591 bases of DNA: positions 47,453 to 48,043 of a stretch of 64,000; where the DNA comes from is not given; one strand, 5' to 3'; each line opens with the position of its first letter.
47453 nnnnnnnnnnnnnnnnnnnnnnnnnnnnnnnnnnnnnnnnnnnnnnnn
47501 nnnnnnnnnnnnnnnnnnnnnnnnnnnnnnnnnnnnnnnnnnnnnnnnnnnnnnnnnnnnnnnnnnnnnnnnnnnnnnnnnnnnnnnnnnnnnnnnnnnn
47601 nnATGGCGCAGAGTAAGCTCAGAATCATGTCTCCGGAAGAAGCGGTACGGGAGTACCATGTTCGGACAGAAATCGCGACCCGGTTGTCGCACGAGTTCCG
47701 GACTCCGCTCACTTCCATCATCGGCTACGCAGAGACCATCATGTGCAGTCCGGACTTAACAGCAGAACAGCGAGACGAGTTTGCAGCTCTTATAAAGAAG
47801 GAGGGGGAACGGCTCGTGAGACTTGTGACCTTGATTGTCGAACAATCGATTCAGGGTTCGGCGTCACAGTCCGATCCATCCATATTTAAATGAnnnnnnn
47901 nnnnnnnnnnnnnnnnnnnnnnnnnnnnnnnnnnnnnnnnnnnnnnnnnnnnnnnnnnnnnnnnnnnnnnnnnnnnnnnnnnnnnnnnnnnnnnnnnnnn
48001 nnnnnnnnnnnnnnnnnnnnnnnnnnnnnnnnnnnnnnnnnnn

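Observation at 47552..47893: Sigma54 promoter driving a 96-aa stand-alone HisKA (DHp) protein upstream of a sigma54 enhancer-binding response regulator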

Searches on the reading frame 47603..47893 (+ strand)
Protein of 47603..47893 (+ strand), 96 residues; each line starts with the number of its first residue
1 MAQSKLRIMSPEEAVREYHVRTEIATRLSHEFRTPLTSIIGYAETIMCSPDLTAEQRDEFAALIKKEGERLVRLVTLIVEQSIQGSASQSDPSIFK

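Call 3: search_protein_families(library=pfam, proteins=[window:47603-47893:+], max_evalue=0.01)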
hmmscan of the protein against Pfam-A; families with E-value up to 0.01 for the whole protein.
window:47603-47893:+ (96 aa): 1 family
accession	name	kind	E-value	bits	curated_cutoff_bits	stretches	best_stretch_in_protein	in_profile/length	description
PF00512.31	HisKA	-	1.8e-12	47.5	26.9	1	21-76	2-55/66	His Kinase A (phospho-acceptor) domain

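Call 5: find_homologous_proteins(query=window:47603-47893:+, max_evalue=0.001)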
Query window:47603-47893:+ (96 aa): 2 proteins with E <= 0.001 among 6 candidates.
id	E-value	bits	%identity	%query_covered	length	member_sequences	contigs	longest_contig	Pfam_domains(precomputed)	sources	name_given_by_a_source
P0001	2.1e-53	195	100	100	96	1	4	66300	PF00512.32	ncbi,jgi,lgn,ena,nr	ncbi:MAG TPA: histidine kinase dimerization/phospho-acceptor domain-containing protein [Bacteroidota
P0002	9.6e-33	129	67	100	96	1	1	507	PF00512.32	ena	-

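Call 8: find_encoding_contigs(protein=P0002, flank=10000)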
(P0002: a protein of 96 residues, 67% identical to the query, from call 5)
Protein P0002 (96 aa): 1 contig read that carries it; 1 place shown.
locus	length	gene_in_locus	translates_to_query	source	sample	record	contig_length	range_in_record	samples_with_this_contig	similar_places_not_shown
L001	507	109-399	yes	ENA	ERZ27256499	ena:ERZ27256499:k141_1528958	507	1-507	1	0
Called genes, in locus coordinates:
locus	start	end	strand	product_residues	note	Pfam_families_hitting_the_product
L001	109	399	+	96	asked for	PF00512:HisKA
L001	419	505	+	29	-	?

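Call 9: find_encoding_contigs(protein=P0001, flank=10000)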
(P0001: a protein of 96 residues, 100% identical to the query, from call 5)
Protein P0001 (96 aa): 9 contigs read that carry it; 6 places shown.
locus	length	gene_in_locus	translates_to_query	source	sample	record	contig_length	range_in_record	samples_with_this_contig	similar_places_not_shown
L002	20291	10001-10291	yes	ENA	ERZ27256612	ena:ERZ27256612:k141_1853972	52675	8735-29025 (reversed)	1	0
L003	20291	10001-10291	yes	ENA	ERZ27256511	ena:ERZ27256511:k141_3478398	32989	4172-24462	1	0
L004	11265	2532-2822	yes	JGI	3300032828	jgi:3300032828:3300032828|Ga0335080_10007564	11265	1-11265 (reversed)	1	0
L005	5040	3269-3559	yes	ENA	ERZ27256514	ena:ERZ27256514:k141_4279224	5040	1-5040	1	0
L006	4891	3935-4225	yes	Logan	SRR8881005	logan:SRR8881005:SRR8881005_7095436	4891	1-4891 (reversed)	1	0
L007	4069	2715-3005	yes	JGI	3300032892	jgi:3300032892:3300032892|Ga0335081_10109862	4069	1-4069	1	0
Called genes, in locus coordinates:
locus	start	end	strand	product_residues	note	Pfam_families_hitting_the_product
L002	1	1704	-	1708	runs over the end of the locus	PF02350:Epimerase_2, PF10096:DUF2334, PF08532:Glyco_hydro_42M (weak)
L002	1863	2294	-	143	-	-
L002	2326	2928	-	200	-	-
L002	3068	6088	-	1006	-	PF11614:FixG_C (faint), PF13620:CarboxypepD_reg (weak), PF05036:SPOR (weak)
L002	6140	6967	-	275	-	-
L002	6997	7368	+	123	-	-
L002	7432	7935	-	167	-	-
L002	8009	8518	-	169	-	-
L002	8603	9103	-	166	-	-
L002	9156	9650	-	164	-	-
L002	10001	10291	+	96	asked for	PF00512:HisKA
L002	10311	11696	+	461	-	PF00072:Response_reg, PF00158:Sigma54_activat, PF14532:Sigma54_activ_2, PF00004:AAA (weak), PF07728:AAA_5 (weak), PF25601:AAA_lid_14, PF02954:HTH_8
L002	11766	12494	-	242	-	-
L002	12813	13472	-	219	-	PF00072:Response_reg, PF00196:GerE, PF13384:HTH_23 (faint)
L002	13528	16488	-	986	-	PF07494:Reg_prop (faint), PF07495:Y_Y_Y (weak), PF07730:HisKA_3, PF02518:HATPase_c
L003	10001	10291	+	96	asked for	PF00512:HisKA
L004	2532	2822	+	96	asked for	PF00512:HisKA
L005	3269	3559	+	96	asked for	PF00512:HisKA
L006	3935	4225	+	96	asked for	PF00512:HisKA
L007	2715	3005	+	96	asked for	PF00512:HisKA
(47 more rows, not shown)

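Call 15: search_protein_representatives(protein=window:47603-47893:+)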
Query: 96 residues. Proteins with E-value up to 0.001 (for the whole library): 13111; up to 1e-10: 15; up to 1e-30: 1. The best 150 are listed.
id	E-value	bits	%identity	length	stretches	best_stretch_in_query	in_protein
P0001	6.7e-54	194.9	100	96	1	1-96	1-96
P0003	9.8e-14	67.0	43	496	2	22-81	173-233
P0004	4.4e-13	64.9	52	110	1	20-88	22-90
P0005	5.8e-13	64.5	51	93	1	11-82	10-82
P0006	8.4e-13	64.0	50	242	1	18-79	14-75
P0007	1.1e-12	63.6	34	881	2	18-76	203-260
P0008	5.0e-12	61.5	39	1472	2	19-82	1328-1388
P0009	5.7e-12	61.4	33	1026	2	9-80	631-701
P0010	9.5e-12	60.6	53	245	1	19-80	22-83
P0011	2.2e-11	59.5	34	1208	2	19-80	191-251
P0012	3.7e-11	58.8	37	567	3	10-79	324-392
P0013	6.9e-11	57.9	37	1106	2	19-82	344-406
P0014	7.3e-11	57.8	31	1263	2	14-82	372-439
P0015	9.0e-11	57.5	31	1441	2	15-81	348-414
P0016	9.2e-11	57.5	62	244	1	12-77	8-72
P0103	1.3e-08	50.7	46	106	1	16-84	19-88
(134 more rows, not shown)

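Call 18: find_encoding_contigs(protein=P0005, flank=6000, max_places=4)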
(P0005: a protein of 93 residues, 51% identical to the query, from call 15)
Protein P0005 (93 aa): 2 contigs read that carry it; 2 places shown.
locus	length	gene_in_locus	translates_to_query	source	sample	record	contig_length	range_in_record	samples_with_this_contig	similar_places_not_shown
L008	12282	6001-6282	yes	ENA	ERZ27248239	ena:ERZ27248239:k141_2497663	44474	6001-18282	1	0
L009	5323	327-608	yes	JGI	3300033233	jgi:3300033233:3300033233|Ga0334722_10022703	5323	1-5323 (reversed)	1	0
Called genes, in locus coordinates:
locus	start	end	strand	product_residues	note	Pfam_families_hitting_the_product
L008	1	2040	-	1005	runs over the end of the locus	PF10633:NPCBM_assoc (faint), PF17210:SdrD_B (faint), PF13620:CarboxypepD_reg (weak)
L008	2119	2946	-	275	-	-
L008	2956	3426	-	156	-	-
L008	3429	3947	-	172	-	-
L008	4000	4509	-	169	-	-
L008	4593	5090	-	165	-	-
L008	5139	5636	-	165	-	-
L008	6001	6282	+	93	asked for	PF00512:HisKA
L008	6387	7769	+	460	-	PF00072:Response_reg, PF00158:Sigma54_activat, PF14532:Sigma54_activ_2, PF07728:AAA_5 (weak), PF25601:AAA_lid_14, PF02954:HTH_8, PF13518:HTH_28 (faint)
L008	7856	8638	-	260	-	PF00483:NTP_transferase, PF01128:IspD, PF12804:NTP_transf_3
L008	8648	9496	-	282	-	PF02569:Pantoate_ligase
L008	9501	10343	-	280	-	PF17848:Zn_ribbon_ACC, PF01039:Carboxyl_trans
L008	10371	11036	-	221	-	PF00814:TsaD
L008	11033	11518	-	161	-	PF02367:TsaE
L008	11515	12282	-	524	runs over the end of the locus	PF00072:Response_reg, PF08665:PglZ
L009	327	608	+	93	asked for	PF00512:HisKA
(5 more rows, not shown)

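Call 19: find_encoding_contigs(protein=P0004, flank=6000, max_places=4)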
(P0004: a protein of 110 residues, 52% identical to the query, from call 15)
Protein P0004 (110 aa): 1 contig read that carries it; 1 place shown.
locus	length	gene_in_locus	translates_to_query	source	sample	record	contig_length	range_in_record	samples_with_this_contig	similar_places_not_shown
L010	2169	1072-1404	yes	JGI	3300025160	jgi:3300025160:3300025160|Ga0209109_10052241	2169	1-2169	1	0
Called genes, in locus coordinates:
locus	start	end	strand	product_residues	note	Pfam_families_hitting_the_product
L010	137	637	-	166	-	-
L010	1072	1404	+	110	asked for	PF00512:HisKA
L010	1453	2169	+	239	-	?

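Call 21: find_encoding_contigs(protein=P0016, flank=7000, max_places=3)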
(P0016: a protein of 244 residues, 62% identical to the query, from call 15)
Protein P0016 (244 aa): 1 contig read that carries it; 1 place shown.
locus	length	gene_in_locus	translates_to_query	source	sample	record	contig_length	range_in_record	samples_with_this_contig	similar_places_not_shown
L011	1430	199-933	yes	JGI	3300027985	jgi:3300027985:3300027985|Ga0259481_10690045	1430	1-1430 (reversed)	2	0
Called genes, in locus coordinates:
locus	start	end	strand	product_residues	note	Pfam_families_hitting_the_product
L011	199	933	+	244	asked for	PF00512:HisKA, PF02518:HATPase_c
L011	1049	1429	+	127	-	?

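Call 22: find_encoding_contigs(protein=P0006, flank=7000, max_places=3)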
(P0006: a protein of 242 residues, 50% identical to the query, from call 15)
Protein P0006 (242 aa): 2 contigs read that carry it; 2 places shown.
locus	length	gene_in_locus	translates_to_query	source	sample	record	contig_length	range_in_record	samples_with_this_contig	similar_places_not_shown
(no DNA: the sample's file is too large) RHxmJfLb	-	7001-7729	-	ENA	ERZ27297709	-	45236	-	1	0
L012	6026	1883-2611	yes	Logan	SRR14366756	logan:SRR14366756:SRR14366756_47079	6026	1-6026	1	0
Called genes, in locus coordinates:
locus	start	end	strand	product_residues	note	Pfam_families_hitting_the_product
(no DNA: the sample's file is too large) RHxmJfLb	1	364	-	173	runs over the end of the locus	-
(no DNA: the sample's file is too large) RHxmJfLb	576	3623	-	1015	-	PF22904:NOMO1-like_2nd (faint), PF13620:CarboxypepD_reg, PF17210:SdrD_B (faint), PF05036:SPOR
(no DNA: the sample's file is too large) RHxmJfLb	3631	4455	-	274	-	-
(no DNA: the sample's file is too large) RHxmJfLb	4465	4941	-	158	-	-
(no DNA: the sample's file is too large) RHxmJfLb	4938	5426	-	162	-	-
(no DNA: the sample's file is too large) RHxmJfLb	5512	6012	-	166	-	-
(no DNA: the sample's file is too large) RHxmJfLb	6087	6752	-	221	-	-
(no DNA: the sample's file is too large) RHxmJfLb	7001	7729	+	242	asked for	PF00512:HisKA, PF02518:HATPase_c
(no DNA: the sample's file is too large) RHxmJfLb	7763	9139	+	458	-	PF00072:Response_reg, PF00158:Sigma54_activat, PF14532:Sigma54_activ_2, PF07728:AAA_5 (weak), PF25601:AAA_lid_14, PF02954:HTH_8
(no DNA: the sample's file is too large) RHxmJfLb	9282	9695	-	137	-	PF00571:CBS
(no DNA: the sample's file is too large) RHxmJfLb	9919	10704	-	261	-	PF00795:CN_hydrolase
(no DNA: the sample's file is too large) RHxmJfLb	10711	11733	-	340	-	PF04371:PAD_porph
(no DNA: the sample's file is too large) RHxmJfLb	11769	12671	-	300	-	PF00795:CN_hydrolase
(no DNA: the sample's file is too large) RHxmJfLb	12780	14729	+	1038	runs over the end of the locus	PF01510:Amidase_2, PF18962:Por_Secre_tail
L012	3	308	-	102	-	?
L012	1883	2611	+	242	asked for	PF00512:HisKA, PF02518:HATPase_c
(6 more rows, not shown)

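Call 23: find_encoding_contigs(protein=P0103, flank=7000, max_places=3)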
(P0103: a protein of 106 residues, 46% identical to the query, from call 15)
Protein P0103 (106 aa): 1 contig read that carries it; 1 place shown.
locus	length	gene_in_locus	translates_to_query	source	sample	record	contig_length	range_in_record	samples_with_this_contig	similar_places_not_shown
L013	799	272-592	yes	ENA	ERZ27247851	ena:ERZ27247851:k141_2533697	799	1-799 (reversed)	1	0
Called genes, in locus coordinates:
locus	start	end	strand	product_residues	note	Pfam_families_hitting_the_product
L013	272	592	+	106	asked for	PF00512:HisKA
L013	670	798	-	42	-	?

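Call 26: find_related_loci(query=A3, collection=genome_contigs, flank=9000)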
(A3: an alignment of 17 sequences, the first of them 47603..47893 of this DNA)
Query A3 (96 aa) in genome_contigs; peptide patterns used: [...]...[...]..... (x = any residue, [..] = any of these).
600 stretches matched a pattern (row limit reached: there are more); 322 encode a relative of the query (tblastn E <= 1e-3); the best 80 are kept; 80 distinct loci.
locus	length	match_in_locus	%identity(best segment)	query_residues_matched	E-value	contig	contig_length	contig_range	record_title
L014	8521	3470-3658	38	20-82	8e-12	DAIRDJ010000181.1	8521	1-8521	MAG TPA_asm: Geminicoccaceae bacterium isolate CTOTU7348 NODE_12260_length_8521_cov_12.041696, whole genome shotgun sequ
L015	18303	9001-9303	34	1-82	7e-12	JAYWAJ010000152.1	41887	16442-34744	MAG: Deltaproteobacteria bacterium isolate GL92_UP_metabat_154 GL92_UP_metabat_154_151, whole genome shotgun sequence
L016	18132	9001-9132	55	28-71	4e-11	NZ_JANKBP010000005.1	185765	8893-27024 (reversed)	Rodentibacter caecimuris strain DSM 28627 NODE_5_length_185765_cov_51.862092, whole genome shotgun sequence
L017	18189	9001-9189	40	20-82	6e-11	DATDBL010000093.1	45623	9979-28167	MAG TPA_asm: Aldersonia sp. isolate SMAG_U121 k141_383900, whole genome shotgun sequence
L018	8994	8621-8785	42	21-75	7e-11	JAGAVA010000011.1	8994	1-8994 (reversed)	MAG: Clostridia bacterium isolate RGIG8799 Water_deer_Colon.Co__c88188, whole genome shotgun sequence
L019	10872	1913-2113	43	13-80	9e-11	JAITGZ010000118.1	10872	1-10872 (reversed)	MAG: Deltaproteobacteria bacterium isolate Pc512_bin36 k119_2637788, whole genome shotgun sequence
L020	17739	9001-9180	45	17-75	1e-10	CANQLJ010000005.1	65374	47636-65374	MAG: Candidatus Gastranaerophilales bacterium isolate Lapin-015__bin36 genome assembly, contig: Lapin-015__NODE_336_leng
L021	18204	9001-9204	43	16-82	1e-10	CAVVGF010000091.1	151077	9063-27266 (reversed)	MAG: uncultured Actinomycetes bacterium isolate MFD01138.bin.3.73 genome assembly, contig: contig_86310, whole genome sh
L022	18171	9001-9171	42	19-75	2e-10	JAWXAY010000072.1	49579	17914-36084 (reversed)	MAG: Pseudomonadota bacterium isolate MP5IB2.201 k99_2106229, whole genome shotgun sequence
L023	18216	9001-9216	39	1-75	3e-10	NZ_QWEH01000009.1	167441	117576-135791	Oceanobacillus profundus strain DSM 18246 NODE_9_length_167441_cov_38.9954, whole genome shotgun sequence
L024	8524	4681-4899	39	23-96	5e-10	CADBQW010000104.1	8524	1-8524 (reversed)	uncultured bacterium isolate RUG14219 genome assembly, contig: RUG14219_asm_104, whole genome shotgun sequence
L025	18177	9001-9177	45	16-75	6e-10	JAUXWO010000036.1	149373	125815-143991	MAG: Vicinamibacterales bacterium isolate C15_maxbin.114_sub C15_k141_372869, whole genome shotgun sequence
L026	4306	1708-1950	37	3-82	6e-10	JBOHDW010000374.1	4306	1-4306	MAG: Nocardioidaceae bacterium isolate TC-S_metawrap_bin.175 k127_3521230, whole genome shotgun sequence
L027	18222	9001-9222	40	20-94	8e-10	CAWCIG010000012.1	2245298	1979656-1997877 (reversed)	MAG: Candidatus Acidoferrales bacterium isolate MFD00731.bin.1.166 genome assembly, contig: contig_7858, whole genome sh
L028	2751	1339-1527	38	20-82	8e-10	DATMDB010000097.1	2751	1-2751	MAG TPA_asm: Burkholderiales bacterium isolate SMAG_U13397 k141_343295, whole genome shotgun sequence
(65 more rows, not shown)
